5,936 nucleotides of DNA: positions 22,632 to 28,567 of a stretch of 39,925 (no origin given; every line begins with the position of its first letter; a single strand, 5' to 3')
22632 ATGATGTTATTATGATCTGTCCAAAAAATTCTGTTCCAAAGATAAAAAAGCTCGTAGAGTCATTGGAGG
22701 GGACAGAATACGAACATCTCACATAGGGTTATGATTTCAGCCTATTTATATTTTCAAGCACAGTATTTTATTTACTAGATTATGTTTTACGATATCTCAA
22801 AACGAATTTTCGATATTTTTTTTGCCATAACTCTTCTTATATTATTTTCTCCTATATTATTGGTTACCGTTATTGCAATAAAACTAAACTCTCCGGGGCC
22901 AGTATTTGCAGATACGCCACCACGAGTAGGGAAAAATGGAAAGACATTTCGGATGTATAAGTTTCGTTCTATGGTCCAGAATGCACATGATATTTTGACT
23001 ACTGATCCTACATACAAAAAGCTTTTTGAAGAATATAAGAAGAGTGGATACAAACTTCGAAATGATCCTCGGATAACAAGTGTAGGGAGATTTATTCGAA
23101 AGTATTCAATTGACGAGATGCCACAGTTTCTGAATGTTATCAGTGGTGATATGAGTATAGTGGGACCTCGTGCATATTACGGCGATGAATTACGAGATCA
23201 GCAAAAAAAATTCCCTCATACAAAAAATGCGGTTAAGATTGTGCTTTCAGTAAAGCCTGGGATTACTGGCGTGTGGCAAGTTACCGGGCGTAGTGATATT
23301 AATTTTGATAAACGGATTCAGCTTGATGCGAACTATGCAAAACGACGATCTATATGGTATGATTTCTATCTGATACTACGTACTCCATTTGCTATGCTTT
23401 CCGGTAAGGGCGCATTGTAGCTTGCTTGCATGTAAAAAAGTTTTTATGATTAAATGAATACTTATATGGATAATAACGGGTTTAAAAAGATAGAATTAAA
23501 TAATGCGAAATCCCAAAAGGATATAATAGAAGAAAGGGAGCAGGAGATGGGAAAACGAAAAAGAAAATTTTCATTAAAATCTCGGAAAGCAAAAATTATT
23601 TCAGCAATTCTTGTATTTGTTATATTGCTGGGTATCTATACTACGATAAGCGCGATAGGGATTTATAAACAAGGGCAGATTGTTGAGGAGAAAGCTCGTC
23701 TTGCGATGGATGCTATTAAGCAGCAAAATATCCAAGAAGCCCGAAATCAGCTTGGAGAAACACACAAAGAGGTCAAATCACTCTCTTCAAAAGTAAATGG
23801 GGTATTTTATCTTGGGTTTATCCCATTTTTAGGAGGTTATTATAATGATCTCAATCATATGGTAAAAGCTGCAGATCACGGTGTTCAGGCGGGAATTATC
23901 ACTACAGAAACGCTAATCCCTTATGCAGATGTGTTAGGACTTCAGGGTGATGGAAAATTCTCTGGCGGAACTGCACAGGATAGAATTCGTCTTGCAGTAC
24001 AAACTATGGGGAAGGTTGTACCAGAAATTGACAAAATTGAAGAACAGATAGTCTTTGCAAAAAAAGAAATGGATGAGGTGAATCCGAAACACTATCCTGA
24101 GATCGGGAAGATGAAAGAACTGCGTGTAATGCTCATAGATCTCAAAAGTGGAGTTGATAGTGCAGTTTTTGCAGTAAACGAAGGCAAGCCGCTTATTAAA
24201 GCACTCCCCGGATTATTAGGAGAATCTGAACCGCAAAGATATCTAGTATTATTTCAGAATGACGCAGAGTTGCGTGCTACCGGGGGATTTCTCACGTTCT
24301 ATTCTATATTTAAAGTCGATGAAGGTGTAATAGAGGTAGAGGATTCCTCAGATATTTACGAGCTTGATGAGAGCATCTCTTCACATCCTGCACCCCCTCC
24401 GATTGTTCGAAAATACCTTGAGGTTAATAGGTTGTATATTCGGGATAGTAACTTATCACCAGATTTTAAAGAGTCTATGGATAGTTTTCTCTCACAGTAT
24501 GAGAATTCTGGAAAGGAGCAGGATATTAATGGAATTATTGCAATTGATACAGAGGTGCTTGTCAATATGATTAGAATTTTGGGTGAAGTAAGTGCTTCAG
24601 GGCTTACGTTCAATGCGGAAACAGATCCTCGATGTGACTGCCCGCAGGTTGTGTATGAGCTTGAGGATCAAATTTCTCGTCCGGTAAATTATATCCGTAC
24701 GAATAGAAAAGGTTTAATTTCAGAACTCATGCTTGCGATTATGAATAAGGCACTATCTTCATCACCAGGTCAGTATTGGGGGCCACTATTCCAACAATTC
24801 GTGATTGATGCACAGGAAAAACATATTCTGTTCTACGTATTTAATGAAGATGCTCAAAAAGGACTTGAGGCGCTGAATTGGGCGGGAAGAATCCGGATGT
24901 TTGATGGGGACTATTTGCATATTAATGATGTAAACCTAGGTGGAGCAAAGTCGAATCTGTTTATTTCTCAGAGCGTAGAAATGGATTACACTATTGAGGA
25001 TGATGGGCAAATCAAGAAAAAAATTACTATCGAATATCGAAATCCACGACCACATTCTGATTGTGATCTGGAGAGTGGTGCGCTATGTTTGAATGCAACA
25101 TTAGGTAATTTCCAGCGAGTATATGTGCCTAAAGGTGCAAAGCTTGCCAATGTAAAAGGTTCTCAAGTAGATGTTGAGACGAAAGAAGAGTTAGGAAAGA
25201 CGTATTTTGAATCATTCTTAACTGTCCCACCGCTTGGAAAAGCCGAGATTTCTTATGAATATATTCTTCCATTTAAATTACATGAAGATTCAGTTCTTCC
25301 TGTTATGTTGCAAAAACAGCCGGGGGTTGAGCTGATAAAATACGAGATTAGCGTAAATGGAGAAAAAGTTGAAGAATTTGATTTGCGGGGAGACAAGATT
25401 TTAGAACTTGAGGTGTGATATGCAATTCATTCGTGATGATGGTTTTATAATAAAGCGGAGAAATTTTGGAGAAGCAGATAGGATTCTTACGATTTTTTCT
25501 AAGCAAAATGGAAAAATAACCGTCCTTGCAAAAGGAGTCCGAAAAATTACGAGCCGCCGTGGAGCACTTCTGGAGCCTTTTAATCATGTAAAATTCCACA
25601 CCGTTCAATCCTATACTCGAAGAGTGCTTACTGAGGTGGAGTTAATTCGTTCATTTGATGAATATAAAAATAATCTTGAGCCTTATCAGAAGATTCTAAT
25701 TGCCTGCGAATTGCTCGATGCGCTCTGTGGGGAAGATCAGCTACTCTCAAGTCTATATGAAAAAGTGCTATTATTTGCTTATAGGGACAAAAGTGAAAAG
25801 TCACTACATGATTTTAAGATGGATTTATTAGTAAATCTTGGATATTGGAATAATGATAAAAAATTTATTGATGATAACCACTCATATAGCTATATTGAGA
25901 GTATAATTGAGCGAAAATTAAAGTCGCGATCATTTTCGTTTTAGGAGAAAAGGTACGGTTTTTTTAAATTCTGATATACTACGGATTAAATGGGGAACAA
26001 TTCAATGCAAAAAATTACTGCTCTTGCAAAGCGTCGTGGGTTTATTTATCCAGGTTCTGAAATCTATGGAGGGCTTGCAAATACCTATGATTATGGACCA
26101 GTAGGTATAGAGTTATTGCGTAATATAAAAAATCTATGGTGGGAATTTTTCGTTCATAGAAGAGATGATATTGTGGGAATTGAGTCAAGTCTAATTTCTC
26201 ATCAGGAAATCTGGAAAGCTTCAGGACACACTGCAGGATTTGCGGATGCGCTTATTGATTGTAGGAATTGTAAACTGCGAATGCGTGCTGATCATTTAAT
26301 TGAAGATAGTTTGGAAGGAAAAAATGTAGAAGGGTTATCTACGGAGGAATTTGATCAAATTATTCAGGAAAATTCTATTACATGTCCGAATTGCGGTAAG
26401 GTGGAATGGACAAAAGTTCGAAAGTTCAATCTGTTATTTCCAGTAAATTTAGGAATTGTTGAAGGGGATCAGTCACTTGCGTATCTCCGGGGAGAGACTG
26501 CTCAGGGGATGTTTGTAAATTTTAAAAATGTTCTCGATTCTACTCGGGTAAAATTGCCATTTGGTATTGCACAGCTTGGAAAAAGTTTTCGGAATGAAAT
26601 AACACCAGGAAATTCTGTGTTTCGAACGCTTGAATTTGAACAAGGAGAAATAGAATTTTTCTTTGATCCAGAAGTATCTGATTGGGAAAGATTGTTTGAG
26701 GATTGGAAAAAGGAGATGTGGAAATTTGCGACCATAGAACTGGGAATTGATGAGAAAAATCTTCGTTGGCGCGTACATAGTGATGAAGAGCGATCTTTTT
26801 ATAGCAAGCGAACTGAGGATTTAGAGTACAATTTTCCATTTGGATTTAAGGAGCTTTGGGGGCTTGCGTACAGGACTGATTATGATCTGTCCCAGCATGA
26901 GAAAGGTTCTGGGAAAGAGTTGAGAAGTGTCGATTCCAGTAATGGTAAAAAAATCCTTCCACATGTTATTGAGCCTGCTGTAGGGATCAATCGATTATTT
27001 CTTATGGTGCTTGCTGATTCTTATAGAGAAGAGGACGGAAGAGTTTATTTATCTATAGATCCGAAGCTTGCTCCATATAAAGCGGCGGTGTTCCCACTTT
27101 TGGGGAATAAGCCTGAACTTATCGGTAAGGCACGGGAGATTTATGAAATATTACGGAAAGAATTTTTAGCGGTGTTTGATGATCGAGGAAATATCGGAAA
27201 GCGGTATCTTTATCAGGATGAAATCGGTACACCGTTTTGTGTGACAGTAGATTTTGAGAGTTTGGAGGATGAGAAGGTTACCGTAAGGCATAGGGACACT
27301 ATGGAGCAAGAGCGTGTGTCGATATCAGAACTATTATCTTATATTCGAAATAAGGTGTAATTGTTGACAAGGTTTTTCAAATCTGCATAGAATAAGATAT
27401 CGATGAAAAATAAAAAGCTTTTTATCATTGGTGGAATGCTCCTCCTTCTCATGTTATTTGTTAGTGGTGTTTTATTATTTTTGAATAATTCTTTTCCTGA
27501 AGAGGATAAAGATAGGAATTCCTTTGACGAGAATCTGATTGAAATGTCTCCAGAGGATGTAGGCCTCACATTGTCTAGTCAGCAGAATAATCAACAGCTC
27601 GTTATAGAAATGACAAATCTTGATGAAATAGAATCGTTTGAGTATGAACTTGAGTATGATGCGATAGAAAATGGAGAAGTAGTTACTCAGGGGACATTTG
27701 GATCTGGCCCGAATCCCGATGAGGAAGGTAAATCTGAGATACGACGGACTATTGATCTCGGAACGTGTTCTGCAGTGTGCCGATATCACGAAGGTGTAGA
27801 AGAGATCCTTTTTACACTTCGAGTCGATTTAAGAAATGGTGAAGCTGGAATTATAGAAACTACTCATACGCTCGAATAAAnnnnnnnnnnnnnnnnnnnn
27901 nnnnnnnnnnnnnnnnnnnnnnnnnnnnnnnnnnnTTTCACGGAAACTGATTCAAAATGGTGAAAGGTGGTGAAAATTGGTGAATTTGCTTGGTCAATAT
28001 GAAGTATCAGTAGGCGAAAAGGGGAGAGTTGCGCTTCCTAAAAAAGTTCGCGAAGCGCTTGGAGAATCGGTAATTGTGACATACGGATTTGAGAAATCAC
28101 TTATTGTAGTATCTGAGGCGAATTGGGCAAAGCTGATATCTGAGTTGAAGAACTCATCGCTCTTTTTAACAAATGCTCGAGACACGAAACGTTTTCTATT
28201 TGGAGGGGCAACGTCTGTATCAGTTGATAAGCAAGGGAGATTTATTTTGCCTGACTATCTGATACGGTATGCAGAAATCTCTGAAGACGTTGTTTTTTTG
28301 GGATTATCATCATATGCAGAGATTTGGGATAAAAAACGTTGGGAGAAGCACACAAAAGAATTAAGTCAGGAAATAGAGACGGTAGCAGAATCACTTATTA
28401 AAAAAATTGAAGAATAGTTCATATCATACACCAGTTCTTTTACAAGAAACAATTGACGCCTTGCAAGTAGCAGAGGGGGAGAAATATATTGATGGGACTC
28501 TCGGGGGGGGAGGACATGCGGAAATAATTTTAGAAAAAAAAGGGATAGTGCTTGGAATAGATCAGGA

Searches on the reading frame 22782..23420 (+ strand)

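Call 7: search_protein_families(library=pfam, proteins=[window:22782-23420:+], max_evalue=0.001)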
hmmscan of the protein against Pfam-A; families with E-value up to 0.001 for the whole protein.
window:22782-23420:+ (212 aa): 1 family
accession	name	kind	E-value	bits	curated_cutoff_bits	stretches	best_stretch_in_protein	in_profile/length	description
PF02397.22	Bac_transf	-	6.2e-61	205.5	27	1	7-206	1-178/179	Bacterial sugar transferase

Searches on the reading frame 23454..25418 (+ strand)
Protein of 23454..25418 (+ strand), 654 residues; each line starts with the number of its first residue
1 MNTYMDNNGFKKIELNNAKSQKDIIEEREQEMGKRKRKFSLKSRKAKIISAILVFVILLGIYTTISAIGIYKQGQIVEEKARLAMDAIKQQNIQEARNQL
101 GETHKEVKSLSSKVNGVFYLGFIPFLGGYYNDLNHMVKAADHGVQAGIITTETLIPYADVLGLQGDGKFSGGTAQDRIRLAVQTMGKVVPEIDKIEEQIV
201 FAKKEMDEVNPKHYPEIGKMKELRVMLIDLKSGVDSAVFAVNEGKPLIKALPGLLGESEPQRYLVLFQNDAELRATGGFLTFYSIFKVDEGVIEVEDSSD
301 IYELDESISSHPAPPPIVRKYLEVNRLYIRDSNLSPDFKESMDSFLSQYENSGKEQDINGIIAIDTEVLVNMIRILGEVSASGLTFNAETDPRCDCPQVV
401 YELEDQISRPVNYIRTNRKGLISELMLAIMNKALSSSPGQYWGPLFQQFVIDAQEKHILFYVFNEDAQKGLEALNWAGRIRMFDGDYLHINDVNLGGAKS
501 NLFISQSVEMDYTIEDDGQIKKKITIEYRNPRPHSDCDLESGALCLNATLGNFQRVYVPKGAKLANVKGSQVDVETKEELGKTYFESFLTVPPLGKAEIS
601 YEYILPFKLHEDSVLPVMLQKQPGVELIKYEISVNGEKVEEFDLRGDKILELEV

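Call 7: search_protein_families(library=pfam, proteins=[window:23454-25418:+], max_evalue=0.001)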
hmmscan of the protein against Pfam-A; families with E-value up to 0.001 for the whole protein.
window:23454-25418:+ (654 aa): 1 family
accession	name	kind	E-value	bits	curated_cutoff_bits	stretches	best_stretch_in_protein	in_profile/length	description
PF13196.11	DUF4012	-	2.6e-24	86.8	28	1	259-382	2-125/144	Protein of unknown function (DUF4012)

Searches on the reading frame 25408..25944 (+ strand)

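Call 7: search_protein_families(library=pfam, proteins=[window:25408-25944:+], max_evalue=0.001)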
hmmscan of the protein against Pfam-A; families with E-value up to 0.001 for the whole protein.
window:25408-25944:+ (178 aa): 1 family
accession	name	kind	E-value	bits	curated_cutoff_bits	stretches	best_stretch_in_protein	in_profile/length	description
PF11967.14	RecO_N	-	3.9e-21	75.3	27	1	5-83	1-80/80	Recombination protein O N terminal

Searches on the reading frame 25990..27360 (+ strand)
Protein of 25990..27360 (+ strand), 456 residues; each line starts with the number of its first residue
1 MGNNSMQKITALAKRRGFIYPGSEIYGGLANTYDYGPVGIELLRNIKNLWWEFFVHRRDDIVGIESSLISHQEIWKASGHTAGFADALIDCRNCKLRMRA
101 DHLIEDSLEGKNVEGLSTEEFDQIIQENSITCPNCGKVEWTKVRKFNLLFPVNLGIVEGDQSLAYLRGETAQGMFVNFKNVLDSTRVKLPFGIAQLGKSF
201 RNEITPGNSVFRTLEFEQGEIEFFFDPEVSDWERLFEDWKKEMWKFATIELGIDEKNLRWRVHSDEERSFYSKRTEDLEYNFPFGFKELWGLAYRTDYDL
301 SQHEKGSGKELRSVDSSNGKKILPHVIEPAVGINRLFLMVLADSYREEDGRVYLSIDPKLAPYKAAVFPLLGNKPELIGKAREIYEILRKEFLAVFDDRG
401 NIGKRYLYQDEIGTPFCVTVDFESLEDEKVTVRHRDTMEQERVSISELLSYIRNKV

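Call 7: search_protein_families(library=pfam, proteins=[window:25990-27360:+], max_evalue=0.001)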
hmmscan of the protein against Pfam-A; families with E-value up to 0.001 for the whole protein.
window:25990-27360:+ (456 aa): 2 families
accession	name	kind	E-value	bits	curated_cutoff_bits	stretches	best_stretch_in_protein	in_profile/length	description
PF03129.25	HGTP_anticodon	-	2.3e-22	79.4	21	1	364-454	1-93/94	Anticodon binding domain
PF00587.30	tRNA-synt_2b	-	4.1e-06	27.4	29.3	1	165-342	12-177/179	tRNA synthetase class II core domain (G, H, P, S and T)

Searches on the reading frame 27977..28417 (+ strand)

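Call 29: search_protein_families(library=pfam, proteins=[window:27977-28417:+], max_evalue=0.001)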
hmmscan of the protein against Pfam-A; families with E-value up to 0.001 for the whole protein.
window:27977-28417:+ (146 aa): 2 families
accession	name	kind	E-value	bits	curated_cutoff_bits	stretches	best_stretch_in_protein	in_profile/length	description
PF02381.23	MraZ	-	1.1e-30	105.8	23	2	74-140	1-68/72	MraZ protein, putative antitoxin-like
PF04014.23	MazE_antitoxin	-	0.00011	22.5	24.7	1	10-45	2-41/48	Antidote-toxin recognition MazE, bacterial antitoxin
